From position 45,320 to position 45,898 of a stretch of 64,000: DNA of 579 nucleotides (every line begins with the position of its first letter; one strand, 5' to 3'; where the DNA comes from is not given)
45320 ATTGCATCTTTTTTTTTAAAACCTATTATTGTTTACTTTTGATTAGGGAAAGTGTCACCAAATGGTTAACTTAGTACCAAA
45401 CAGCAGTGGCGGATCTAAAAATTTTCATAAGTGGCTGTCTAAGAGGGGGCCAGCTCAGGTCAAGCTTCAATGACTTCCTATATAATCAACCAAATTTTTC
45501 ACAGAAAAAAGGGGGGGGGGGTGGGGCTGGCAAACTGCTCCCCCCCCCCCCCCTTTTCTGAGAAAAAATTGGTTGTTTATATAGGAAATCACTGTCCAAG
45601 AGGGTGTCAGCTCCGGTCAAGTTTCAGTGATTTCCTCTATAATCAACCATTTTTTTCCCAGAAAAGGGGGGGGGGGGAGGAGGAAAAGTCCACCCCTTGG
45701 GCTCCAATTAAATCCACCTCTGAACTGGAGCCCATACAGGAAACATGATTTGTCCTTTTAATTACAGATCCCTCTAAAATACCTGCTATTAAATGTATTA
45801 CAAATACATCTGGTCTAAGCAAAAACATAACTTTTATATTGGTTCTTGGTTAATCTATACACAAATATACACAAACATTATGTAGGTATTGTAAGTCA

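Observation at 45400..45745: MITE family with poly-G/poly-C cores, including a 1.5-palindrome copy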

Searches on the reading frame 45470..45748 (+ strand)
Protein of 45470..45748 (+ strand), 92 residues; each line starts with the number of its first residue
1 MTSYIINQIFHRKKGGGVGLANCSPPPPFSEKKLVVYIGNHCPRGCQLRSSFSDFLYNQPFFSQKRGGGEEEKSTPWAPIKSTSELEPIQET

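Call 35: find_encoding_contigs(protein=window:45470-45748:+, flank=10000, max_places=10)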
Protein window:45470-45748:+ (92 aa): no gene with exactly this product is on record in the collection.

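Call 50: find_homologous_proteins(query=window:45470-45745:+, max_evalue=1)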
Query window:45470-45745:+: 2 candidates shared short words with the query, none scored E <= 1.
